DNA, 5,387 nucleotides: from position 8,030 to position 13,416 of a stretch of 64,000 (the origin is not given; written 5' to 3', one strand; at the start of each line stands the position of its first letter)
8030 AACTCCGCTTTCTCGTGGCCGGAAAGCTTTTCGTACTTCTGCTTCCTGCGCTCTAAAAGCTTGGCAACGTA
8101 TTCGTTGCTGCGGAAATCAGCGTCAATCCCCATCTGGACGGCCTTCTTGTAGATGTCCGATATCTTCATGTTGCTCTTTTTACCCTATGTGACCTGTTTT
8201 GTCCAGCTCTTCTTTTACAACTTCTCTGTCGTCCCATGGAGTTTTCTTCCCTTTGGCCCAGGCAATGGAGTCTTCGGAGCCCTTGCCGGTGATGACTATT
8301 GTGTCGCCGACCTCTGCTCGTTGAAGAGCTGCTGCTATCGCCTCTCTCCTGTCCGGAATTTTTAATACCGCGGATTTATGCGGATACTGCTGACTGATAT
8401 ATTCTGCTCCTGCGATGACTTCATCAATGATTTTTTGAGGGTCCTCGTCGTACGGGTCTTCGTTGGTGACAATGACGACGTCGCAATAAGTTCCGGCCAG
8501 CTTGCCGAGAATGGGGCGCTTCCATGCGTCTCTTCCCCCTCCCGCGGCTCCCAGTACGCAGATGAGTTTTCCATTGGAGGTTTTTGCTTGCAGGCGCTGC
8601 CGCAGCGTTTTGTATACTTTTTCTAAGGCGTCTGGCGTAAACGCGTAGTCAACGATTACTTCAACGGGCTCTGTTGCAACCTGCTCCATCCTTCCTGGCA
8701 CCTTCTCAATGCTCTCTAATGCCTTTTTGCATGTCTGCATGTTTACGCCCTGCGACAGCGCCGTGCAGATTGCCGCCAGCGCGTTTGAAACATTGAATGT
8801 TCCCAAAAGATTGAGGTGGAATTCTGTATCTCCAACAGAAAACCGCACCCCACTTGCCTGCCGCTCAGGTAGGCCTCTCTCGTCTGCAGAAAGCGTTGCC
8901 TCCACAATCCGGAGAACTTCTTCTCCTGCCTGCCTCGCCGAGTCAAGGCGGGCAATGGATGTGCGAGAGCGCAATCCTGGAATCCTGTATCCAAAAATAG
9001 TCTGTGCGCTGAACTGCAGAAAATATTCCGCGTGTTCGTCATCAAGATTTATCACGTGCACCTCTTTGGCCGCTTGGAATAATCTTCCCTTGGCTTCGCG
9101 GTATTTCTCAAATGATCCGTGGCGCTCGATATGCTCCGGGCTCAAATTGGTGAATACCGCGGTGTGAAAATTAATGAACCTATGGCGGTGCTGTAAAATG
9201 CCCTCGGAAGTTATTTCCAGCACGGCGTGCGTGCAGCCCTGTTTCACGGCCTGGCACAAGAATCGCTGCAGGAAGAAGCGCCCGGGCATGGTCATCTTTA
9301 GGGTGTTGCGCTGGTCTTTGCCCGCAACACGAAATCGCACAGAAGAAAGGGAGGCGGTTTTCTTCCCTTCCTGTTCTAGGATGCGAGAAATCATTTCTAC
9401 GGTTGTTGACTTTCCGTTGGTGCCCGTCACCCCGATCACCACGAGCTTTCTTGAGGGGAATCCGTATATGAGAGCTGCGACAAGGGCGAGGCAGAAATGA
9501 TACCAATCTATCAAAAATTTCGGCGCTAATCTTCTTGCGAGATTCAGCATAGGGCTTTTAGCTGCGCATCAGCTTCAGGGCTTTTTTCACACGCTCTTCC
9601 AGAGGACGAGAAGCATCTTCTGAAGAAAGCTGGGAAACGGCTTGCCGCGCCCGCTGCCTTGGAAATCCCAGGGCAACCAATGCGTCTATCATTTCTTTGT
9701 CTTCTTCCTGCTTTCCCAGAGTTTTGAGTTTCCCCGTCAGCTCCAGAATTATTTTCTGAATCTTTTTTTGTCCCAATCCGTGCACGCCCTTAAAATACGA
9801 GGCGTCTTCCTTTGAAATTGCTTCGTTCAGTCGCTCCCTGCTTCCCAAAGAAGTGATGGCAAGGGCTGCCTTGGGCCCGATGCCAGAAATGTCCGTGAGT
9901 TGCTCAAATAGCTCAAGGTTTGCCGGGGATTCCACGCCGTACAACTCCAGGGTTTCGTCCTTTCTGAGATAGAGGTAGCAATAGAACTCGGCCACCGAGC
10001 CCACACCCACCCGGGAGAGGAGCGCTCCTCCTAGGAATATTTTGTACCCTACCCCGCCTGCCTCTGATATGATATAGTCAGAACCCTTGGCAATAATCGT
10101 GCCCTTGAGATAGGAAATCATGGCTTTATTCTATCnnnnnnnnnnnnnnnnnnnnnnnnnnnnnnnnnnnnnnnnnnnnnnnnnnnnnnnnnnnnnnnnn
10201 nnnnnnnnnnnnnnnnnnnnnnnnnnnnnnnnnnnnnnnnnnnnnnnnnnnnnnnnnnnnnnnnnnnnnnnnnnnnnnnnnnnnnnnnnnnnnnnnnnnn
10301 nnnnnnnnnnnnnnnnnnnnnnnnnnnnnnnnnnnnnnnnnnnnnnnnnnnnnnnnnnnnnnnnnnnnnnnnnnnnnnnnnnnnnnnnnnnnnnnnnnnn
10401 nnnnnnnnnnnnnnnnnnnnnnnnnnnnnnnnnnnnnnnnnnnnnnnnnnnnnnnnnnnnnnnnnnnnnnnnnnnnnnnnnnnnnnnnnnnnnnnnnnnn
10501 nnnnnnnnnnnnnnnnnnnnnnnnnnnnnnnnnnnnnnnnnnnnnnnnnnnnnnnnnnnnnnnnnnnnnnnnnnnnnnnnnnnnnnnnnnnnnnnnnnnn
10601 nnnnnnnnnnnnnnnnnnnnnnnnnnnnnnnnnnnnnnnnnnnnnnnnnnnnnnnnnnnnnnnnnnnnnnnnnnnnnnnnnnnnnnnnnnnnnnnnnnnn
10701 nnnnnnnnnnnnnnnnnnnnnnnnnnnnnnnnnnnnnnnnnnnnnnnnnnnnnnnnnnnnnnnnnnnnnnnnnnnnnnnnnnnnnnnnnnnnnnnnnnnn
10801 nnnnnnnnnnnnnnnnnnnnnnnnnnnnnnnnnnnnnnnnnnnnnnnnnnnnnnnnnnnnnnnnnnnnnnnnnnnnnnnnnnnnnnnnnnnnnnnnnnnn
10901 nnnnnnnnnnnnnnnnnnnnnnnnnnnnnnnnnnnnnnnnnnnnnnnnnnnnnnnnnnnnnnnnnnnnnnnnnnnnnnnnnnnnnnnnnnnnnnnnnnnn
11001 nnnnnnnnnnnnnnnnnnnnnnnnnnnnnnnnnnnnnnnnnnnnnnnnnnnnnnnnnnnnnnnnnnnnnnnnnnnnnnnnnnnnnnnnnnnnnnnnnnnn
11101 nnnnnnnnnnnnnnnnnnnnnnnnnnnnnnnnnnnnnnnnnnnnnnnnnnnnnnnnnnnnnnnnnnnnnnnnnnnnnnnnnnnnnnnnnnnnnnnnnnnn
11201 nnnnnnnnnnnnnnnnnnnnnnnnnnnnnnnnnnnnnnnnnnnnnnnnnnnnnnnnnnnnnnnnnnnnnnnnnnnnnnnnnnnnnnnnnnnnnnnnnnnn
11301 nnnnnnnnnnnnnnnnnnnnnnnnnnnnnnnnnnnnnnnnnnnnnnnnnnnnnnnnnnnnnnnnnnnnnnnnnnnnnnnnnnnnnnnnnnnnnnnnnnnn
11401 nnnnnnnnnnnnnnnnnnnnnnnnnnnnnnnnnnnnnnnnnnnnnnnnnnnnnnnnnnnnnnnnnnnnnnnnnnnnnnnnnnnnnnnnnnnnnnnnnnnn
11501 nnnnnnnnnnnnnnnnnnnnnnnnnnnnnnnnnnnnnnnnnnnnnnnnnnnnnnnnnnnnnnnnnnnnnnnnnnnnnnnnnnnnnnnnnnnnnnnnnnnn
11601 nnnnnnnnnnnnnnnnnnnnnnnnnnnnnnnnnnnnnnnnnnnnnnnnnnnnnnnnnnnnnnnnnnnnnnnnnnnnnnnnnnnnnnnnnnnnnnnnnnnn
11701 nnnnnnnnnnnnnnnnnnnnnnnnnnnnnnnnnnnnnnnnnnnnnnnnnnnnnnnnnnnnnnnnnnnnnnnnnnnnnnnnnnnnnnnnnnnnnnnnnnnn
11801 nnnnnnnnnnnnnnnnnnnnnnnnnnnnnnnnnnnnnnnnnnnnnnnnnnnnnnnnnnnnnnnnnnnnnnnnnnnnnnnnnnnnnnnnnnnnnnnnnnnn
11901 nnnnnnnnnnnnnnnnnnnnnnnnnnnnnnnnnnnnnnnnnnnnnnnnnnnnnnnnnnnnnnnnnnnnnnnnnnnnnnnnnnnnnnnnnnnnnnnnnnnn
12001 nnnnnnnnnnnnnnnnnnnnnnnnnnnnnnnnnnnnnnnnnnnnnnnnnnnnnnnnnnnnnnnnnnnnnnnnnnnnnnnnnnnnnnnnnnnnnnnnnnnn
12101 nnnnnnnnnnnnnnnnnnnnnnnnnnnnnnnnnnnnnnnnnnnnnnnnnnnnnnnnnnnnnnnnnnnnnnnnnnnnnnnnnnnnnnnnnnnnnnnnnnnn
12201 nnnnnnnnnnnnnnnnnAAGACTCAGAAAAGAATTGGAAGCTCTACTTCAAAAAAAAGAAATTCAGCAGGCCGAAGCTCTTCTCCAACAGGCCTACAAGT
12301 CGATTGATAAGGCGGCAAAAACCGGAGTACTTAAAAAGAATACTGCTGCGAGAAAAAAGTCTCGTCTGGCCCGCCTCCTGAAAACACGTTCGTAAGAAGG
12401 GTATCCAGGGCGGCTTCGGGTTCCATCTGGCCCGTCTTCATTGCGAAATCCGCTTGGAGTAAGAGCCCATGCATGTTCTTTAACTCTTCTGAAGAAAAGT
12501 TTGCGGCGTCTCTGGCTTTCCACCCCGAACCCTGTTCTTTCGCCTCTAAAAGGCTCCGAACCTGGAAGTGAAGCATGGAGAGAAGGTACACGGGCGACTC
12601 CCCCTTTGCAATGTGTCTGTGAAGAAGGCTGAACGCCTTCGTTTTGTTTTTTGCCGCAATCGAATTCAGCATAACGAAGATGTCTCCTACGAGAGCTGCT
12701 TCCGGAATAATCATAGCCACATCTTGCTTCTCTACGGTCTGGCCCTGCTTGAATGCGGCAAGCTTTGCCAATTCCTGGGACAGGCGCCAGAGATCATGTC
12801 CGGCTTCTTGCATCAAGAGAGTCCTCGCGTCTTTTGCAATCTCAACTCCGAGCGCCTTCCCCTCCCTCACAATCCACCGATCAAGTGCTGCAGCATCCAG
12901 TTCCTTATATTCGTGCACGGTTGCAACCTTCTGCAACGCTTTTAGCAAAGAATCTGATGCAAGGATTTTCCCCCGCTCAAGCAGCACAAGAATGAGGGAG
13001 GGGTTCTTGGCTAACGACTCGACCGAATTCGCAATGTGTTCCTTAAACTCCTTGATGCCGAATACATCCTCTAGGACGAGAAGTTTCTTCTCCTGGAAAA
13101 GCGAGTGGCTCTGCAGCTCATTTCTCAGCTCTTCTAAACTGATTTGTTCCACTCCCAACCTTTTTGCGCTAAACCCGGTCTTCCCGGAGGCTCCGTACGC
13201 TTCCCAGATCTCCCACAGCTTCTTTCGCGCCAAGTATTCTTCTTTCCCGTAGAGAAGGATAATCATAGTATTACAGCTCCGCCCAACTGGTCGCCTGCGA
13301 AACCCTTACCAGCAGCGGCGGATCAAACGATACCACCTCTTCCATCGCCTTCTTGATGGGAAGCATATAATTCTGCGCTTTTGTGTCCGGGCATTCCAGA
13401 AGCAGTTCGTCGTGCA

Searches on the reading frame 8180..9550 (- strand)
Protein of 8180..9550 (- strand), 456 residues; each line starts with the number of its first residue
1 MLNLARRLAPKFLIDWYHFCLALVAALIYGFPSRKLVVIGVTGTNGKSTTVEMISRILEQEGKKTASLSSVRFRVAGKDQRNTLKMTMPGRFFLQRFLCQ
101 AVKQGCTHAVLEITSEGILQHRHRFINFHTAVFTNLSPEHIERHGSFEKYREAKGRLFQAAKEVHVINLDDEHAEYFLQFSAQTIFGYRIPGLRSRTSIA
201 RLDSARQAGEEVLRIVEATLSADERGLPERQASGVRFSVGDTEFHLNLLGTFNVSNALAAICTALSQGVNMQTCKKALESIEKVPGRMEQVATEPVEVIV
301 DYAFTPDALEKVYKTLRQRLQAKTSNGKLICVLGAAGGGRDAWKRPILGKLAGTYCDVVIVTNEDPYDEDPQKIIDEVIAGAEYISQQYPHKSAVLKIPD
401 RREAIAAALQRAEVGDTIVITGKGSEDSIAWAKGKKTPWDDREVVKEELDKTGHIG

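Call 39: search_protein_families(library=pfam, proteins=[window:8180-9550:-], max_evalue=0.00001)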
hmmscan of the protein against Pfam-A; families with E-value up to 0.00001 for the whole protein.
window:8180-9550:- (456 aa): 2 families
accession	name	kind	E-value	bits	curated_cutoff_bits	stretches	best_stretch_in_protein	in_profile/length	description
PF08245.18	Mur_ligase_M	-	1.2e-39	136.8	24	1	41-264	1-200/200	Mur ligase middle domain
PF02875.26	Mur_ligase_C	-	6.5e-26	92.1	28.4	1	286-424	1-127/127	Mur ligase, glutamate ligase domain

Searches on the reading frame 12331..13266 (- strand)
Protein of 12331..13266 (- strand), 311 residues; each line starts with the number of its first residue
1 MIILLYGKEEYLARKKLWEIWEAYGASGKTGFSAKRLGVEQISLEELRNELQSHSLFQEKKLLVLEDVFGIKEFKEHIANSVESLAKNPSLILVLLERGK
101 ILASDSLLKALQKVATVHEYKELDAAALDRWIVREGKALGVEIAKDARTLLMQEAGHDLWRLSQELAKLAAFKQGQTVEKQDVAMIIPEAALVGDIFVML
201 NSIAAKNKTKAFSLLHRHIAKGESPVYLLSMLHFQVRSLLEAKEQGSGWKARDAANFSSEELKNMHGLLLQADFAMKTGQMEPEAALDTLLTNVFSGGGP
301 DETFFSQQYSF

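Call 69: search_protein_families(library=pfam, proteins=[window:12331-13266:-], max_evalue=0.00001)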
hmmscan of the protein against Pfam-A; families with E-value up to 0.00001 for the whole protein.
window:12331-13266:- (311 aa): 2 families
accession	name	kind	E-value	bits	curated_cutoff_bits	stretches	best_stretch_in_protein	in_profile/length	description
PF21694.2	DNA_pol3_delta_C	-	4.2e-16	59.5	27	2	195-244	3-52/121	DNA polymerase III delta subunit, C-terminal domain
PF06144.19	DNA_pol3_delta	-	4.7e-07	30.3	21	1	4-120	2-123/124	DNA polymerase III, delta subunit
